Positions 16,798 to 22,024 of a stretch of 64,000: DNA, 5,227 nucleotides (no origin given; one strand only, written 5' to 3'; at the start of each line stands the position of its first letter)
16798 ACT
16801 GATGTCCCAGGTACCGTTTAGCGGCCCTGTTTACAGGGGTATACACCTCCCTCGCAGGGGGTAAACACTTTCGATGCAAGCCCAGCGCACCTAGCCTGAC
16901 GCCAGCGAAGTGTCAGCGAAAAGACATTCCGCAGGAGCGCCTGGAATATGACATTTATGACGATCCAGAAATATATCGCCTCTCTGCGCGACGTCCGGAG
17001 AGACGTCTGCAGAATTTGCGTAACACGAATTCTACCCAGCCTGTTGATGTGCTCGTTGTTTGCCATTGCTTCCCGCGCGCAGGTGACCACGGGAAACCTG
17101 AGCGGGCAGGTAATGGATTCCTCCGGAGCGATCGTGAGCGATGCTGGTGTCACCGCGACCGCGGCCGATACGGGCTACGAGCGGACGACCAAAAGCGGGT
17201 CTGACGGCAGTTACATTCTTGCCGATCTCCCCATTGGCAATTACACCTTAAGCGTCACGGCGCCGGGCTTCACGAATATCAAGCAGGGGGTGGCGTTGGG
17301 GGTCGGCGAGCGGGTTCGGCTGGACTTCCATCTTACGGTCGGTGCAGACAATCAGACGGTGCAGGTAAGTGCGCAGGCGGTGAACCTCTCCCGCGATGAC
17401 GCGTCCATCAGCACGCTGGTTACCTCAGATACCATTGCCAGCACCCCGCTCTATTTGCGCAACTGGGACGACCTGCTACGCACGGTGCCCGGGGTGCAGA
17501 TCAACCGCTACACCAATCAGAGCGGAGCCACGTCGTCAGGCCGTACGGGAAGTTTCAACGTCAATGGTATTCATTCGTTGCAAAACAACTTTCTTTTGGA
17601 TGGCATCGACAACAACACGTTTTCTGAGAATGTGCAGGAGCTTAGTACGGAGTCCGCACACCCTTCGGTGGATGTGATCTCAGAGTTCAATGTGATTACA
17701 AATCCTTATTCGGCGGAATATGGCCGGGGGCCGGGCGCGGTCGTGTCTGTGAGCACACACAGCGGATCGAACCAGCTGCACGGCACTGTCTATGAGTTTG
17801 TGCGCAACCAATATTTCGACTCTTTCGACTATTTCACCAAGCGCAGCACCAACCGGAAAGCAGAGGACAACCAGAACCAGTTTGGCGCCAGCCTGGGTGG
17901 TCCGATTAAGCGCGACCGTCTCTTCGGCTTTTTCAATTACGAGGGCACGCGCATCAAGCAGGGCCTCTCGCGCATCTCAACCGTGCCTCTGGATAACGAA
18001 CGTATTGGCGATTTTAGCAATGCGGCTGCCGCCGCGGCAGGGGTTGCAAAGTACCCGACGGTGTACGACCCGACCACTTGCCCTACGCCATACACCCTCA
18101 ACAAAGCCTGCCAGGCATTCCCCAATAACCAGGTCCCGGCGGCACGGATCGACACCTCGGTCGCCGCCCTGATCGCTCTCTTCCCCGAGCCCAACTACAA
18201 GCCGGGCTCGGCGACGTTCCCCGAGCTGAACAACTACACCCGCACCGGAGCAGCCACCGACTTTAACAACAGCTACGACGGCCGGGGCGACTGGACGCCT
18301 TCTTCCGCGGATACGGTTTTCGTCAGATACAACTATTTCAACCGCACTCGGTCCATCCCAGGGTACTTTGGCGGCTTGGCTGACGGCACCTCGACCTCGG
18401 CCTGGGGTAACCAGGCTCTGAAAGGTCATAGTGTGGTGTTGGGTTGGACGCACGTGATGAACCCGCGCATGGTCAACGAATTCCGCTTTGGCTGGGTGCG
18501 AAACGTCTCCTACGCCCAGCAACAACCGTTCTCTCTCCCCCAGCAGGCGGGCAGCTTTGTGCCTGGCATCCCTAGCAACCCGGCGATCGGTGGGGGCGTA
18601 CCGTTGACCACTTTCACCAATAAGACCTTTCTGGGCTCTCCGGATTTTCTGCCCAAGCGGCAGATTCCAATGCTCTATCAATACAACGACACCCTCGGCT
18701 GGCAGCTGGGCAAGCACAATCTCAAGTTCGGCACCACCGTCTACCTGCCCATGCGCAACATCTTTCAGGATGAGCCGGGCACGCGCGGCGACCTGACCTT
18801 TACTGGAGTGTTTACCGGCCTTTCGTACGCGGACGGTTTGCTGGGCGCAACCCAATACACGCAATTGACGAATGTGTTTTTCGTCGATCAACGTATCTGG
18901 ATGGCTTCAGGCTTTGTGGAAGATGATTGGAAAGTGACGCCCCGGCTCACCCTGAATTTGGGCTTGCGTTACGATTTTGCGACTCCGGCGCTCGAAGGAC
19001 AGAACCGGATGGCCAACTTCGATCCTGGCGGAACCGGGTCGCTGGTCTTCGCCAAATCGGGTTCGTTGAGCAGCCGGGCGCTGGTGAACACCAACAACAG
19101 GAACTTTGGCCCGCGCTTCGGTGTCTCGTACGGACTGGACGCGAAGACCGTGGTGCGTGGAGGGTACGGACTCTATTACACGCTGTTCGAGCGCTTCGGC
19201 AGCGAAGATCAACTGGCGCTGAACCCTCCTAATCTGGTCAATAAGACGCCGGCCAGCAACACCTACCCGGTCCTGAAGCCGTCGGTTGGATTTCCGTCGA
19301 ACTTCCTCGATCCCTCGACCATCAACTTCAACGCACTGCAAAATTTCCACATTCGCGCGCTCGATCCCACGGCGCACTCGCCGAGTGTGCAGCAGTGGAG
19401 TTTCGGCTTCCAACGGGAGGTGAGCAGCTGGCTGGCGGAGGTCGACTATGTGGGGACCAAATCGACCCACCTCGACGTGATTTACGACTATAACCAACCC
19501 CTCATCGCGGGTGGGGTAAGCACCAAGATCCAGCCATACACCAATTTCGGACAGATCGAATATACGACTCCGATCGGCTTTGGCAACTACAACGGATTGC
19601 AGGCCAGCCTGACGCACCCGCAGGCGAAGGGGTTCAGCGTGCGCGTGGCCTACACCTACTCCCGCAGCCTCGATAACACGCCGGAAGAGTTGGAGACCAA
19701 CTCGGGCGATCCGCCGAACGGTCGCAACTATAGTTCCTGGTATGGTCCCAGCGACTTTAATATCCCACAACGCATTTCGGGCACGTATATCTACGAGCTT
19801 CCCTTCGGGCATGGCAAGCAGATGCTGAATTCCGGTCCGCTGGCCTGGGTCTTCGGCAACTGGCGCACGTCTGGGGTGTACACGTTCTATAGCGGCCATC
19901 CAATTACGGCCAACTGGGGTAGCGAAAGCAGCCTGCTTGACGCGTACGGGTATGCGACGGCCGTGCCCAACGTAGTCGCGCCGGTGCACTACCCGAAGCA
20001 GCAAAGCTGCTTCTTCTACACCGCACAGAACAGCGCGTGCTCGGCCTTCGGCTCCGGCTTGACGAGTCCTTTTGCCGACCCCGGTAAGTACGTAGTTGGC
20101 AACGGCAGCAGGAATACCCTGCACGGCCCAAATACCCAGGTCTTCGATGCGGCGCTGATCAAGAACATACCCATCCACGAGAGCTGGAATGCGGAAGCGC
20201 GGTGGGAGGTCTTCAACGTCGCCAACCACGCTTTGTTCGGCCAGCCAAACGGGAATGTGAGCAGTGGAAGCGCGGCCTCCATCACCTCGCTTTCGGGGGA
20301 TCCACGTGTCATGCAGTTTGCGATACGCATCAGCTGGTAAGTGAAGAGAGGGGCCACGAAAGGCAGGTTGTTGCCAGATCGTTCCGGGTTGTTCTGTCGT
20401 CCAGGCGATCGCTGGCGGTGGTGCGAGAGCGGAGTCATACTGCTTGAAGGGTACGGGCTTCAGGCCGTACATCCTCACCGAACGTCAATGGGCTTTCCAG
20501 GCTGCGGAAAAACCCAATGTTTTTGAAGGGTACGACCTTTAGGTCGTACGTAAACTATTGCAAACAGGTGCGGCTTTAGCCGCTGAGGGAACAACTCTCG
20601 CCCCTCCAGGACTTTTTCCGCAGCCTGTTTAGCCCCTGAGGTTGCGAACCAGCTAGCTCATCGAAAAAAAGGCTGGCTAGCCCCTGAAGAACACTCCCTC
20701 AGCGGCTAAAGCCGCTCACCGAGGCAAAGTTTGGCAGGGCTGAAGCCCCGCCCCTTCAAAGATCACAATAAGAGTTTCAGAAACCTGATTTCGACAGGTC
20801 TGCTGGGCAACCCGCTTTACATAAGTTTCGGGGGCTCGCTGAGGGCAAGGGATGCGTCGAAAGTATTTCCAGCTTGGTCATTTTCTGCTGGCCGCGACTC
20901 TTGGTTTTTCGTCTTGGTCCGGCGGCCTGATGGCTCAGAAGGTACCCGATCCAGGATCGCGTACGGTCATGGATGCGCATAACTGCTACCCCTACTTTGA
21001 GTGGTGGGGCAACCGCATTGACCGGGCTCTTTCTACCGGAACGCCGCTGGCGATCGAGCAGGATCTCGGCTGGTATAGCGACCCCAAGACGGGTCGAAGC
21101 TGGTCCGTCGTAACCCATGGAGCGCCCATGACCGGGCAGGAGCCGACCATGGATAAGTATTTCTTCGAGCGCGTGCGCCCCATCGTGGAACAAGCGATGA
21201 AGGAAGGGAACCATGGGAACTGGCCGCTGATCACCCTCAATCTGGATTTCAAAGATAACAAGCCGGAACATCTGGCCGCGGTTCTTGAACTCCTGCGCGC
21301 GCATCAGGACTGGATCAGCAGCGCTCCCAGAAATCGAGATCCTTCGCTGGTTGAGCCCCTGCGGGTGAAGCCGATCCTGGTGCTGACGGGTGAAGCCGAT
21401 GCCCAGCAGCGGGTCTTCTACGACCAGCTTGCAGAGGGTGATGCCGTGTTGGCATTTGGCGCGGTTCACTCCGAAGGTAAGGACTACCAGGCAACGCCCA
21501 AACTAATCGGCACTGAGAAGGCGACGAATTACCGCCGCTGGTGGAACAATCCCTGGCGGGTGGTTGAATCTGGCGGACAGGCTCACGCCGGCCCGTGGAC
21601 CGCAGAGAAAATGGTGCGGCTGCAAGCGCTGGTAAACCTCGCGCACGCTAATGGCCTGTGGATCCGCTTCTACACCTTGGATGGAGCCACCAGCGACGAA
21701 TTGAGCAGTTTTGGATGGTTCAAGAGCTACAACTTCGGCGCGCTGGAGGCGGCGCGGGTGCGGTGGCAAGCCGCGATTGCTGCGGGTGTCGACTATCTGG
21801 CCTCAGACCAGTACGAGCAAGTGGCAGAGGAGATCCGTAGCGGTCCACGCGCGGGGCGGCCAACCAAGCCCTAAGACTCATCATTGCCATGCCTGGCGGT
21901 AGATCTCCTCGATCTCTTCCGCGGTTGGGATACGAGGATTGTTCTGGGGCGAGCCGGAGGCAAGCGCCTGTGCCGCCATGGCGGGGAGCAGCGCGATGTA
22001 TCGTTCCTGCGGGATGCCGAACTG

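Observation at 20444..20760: R2 repeat family with interleaved (A-B-A'-B') inverted repeats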

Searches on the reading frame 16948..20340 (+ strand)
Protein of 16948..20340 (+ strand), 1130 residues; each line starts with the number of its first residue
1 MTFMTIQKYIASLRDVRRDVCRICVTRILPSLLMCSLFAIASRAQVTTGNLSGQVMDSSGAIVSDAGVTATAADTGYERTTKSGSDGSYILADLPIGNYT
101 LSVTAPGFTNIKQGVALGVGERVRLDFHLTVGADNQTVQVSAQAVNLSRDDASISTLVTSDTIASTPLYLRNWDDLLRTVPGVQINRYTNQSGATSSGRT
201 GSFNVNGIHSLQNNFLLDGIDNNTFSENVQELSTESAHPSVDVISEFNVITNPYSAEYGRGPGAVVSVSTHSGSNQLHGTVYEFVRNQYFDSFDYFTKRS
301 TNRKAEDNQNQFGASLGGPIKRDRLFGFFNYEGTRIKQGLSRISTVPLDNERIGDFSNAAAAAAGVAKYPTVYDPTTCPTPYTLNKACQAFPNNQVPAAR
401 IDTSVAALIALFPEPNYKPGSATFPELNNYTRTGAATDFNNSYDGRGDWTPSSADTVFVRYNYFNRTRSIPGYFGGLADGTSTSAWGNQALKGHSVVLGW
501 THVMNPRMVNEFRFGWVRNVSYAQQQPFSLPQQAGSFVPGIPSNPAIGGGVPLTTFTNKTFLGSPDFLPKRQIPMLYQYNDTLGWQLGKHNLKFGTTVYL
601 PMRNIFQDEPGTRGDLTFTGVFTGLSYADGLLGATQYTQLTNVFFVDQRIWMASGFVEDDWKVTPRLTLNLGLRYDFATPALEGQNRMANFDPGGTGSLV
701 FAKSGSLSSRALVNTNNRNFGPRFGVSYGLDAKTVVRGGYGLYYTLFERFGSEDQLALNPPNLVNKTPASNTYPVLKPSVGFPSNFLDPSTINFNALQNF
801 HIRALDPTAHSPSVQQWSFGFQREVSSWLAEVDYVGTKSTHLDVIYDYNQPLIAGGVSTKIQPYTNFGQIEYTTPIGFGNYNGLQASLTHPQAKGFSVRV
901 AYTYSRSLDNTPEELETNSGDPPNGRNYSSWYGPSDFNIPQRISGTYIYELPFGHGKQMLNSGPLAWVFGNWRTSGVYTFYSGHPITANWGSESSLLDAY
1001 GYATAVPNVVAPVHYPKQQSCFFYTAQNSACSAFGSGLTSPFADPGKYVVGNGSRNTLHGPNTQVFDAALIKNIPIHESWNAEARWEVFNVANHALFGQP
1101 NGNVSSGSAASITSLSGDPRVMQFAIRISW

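Call 18: search_protein_families(library=pfam, proteins=[window:16948-20340:+], max_evalue=0.001)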
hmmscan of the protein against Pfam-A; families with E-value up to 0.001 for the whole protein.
window:16948-20340:+ (1130 aa): 5 families
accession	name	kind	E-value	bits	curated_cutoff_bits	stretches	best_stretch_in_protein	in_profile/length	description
PF25183.1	OMP_b-brl_4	-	2.6e-224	747.7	30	1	270-1123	2-838/838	Outer membrane beta barrel domain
PF13620.12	CarboxypepD_reg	-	1.3e-18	67.5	32.3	1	51-130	2-82/82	Carboxypeptidase regulatory-like domain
PF07715.20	Plug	-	2.1e-10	41.5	23.9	1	153-262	7-103/107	TonB-dependent Receptor Plug Domain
PF13715.12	CarbopepD_reg_2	-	3.1e-05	24.3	32.2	1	51-129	1-76/88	CarboxypepD_reg-like domain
PF00593.30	TonB_dep_Rec_b-barrel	-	0.00049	20.5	27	1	435-778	7-269/436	TonB dependent receptor-like, beta-barrel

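Call 19: find_encoding_contigs(protein=window:16948-20340:+, flank=10000, max_places=6)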
Protein window:16948-20340:+ (1130 aa): no gene with exactly this product is on record in the collection.

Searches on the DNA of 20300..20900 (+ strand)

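Call 14: search_rna_families(source=window, start=20300, end=20900, threshold=evalue, max_evalue=10, show_alignments=3)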
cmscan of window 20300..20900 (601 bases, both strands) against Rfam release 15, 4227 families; matches with E-value up to 10: 7.
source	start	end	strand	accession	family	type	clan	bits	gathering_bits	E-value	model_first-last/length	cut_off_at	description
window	20460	20539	-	RF03811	mir-1896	Gene; miRNA;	-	20.5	100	0.19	1-81/81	no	mir-1896 microRNA precursor family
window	20374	20433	+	RF04332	Plastid-rpoB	Cis-reg;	-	17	45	2.7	1-49/49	no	Plastid-rpoB 5UTR RNA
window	20325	20357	+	RF02134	HTT-AS1_1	Gene; lncRNA;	-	15.1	200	2.8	198-230/230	no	HTT antisense RNA 1 conserved region 1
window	20715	20753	-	RF01716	PhotoRC-I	Cis-reg;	-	14.8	45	0.37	1-44/44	no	PhotoRC-I RNA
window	20490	20549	+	RF01674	P27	Gene; sRNA;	-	14.5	50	1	1-192/192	no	Pseudomonas sRNA P27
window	20733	20752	-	RF02651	SorY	Gene; sRNA;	-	12.5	111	8.4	56-75/83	no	Singlet oxygen resistance RNA Y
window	20733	20752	-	RF01773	rpsL_pseudo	Cis-reg; leader;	-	12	70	8.5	62-81/128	no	Pseudomonas rpsL leader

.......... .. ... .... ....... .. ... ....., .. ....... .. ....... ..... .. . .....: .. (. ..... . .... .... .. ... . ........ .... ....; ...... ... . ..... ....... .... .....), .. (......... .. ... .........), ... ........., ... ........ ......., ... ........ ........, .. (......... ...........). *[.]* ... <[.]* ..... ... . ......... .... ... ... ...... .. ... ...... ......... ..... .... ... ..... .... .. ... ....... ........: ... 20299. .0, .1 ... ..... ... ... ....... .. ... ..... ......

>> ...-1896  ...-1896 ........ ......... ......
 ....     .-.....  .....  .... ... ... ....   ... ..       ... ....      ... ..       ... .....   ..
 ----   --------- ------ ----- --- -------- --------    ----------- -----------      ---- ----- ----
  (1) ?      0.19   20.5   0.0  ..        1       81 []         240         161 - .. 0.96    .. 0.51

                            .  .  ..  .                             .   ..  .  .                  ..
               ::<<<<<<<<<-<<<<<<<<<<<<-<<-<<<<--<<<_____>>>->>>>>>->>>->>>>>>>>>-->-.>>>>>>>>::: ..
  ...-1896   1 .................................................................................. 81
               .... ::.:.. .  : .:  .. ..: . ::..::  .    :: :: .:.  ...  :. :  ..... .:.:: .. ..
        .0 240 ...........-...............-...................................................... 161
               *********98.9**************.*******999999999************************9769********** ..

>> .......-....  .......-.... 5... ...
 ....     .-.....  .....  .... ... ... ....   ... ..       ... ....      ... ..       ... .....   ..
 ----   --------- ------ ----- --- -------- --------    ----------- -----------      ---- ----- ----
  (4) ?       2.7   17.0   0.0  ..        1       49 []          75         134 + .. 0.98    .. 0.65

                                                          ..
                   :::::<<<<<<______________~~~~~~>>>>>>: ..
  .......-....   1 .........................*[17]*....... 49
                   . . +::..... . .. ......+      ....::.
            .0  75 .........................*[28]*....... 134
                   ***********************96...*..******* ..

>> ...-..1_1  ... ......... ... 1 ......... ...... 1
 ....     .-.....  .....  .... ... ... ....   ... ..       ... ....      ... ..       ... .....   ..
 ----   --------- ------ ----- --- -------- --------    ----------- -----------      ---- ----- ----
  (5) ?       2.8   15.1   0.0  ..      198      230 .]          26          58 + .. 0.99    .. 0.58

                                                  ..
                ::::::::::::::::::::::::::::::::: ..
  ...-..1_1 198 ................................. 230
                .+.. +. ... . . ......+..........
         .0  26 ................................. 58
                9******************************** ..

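Call 59: search_dna_similar(query=window:20498-20627:+, collection=plasmids, mode=distant, max_evalue=0.01, max_rows=30)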
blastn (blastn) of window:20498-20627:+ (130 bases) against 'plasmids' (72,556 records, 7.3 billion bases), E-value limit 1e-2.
No match.

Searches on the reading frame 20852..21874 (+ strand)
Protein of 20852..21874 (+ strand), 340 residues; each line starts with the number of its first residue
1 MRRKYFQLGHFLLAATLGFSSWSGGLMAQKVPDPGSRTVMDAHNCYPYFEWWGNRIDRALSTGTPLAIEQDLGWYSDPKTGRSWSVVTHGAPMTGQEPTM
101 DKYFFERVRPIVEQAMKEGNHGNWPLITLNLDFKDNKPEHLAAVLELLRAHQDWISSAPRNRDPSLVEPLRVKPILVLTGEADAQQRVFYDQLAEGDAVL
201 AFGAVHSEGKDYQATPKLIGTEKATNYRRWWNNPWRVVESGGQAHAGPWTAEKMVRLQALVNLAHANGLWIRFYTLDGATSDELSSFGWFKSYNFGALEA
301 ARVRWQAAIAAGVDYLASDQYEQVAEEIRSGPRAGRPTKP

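Call 18: search_protein_families(library=pfam, proteins=[window:20852-21874:+], max_evalue=0.001)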
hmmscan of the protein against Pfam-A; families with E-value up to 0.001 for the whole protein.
window:20852-21874:+ (340 aa): 0 families

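Call 65: find_homologous_proteins(query=window:20852-21874:+, max_evalue=1e-20)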
Query window:20852-21874:+ (340 aa): 3649 proteins with E <= 1e-20 among 8000 candidates; the best 120 are listed.
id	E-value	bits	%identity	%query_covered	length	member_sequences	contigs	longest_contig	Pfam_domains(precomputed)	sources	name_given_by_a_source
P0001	5.2e-188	642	83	98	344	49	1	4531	-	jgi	jgi:hypothetical protein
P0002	4.3e-178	610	78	98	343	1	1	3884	-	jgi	jgi:hypothetical protein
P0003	4.0e-163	561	77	90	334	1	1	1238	-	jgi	jgi:hypothetical protein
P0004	2.5e-162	558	75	91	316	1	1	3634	-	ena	-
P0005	2.6e-162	558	78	89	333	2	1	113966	-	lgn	-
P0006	2.6e-161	555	75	93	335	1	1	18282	-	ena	-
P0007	2.7e-161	555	75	91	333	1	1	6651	-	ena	-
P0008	1.2e-160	552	75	89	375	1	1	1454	-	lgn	-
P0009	1.8e-160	552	73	94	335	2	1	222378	-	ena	-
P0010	2.5e-160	551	72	95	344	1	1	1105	-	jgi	jgi:hypothetical protein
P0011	7.5e-160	550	74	91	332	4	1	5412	-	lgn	-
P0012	8.3e-160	550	72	95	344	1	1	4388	-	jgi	jgi:hypothetical protein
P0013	1.1e-159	549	75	90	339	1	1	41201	-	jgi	-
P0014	1.8e-159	549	74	93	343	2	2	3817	-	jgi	jgi:hypothetical protein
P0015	3.6e-159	548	72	94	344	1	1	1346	-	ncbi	-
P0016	5.4e-159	547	76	90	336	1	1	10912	-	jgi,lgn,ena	-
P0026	4.8e-158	544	75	91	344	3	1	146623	-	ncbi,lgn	ncbi:MAG TPA: hypothetical protein VGG56_09970 [Terracidiphilus sp.]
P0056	1.6e-156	539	75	92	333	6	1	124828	-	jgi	jgi:hypothetical protein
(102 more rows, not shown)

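Call 66: find_encoding_contigs(protein=P0001, flank=5000, max_places=2)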
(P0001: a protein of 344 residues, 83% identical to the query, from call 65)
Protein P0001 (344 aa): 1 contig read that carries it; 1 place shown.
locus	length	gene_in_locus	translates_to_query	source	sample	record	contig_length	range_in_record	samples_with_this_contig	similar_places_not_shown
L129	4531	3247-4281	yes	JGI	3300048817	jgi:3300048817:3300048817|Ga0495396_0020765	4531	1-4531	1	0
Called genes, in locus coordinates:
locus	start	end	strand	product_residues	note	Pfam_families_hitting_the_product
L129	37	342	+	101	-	-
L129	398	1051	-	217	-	-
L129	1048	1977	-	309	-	PF08240:ADH_N, PF00107:ADH_zinc_N, PF13602:ADH_zinc_N_2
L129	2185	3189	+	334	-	PF01408:GFO_IDH_MocA, PF22725:GFO_IDH_MocA_C3, PF02894:GFO_IDH_MocA_C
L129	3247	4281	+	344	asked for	-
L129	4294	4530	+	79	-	?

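Call 67: find_encoding_contigs(protein=P0005, flank=5000, max_places=2)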
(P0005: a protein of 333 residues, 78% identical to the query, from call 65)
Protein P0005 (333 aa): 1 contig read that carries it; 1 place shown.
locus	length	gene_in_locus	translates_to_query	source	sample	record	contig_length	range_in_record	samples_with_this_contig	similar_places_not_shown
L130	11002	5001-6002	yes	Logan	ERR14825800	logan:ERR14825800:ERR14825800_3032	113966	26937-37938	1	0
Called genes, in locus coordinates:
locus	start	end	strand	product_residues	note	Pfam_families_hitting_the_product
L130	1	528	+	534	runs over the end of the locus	PF12797:Fer4_2 (faint), PF13183:Fer4_8, PF13237:Fer4_10 (faint), PF12838:Fer4_7 (faint), PF13534:Fer4_17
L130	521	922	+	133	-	-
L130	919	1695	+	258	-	PF12838:Fer4_7 (faint), PF12837:Fer4_6 (faint), PF13247:Fer4_11, PF13237:Fer4_10 (weak), PF00037:Fer4 (weak), PF13187:Fer4_9 (weak)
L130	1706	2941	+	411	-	PF03916:NrfD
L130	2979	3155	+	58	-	-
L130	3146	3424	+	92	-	-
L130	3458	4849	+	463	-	PF01656:CbiA, PF13500:AAA_26, PF07685:GATase_3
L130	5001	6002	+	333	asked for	-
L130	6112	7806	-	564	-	PF02602:HEM4, PF01590:GAF, PF13185:GAF_2, PF13492:GAF_3, PF03861:ANTAR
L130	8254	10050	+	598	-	PF03460:NIR_SIR_ferr, PF01077:NIR_SIR, PF03460:NIR_SIR_ferr, PF01077:NIR_SIR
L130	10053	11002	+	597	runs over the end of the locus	PF00258:Flavodoxin_1, PF00667:FAD_binding_1, PF00175:NAD_binding_1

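Call 68: find_encoding_contigs(protein=P0026, flank=5000, max_places=2)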
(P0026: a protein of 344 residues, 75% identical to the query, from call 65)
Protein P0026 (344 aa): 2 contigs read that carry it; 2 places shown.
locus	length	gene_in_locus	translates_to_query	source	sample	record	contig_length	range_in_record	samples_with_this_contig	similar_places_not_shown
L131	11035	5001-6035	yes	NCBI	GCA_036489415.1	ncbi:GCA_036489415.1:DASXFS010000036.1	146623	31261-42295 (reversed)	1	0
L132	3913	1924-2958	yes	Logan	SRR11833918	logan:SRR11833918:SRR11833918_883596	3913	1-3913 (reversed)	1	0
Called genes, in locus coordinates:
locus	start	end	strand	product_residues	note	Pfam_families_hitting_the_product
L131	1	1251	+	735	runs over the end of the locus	PF03781:FGE-sulfatase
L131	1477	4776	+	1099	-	PF13620:CarboxypepD_reg, PF07715:Plug, PF25183:OMP_b-brl_4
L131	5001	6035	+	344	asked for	-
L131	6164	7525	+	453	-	PF07690:MFS_1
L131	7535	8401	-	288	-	PF01261:AP_endonuc_2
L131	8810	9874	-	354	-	PF00356:LacI, PF13407:Peripla_BP_4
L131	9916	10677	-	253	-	PF00392:GntR, PF07702:UTRA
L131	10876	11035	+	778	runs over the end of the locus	PF01055:Glyco_hydro_31_2nd (weak)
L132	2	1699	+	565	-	?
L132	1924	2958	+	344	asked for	-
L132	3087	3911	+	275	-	?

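Call 71: find_encoding_contigs(protein=P0016, flank=4000, max_places=2)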
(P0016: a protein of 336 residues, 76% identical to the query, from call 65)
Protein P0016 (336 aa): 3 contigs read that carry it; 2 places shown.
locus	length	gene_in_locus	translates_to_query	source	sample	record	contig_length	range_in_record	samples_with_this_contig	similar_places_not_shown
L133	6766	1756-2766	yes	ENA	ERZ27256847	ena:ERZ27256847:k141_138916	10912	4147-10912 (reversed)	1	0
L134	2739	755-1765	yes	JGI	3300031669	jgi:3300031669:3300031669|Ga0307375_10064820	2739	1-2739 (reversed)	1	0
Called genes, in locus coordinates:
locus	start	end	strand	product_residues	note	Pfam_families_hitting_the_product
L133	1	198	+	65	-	?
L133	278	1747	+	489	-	-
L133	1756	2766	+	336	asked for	-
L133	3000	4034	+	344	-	PF09976:TPR_21 (faint), PF07719:TPR_2 (faint), PF13371:TPR_9 (weak), PF12895:ANAPC3 (weak), PF13432:TPR_16, PF14559:TPR_19, PF13432:TPR_16 (weak), PF14559:TPR_19 (weak), +12 more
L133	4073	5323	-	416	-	-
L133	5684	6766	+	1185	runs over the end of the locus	PF13620:CarboxypepD_reg, PF25183:OMP_b-brl_4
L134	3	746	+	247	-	?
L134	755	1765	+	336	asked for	-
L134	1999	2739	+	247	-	?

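Call 72: find_encoding_contigs(protein=P0056, flank=4000, max_places=2)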
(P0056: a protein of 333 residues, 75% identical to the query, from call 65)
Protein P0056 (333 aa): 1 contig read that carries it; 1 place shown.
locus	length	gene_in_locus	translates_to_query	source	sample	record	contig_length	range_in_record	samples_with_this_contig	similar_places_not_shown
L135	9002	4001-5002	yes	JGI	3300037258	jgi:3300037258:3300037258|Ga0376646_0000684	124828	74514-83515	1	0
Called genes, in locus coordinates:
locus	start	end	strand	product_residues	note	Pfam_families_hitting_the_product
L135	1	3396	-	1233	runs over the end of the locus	-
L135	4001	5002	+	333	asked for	-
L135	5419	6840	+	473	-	PF14537:Cytochrom_c3_2 (faint), PF13432:TPR_16 (faint), PF14559:TPR_19 (faint), PF00515:TPR_1 (faint), PF07719:TPR_2 (faint), PF13181:TPR_8 (faint), PF13428:TPR_14 (faint)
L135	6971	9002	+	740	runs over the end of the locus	PF01055:Glyco_hydro_31_2nd, PF21365:Glyco_hydro_31_3rd, PF17137:DUF5110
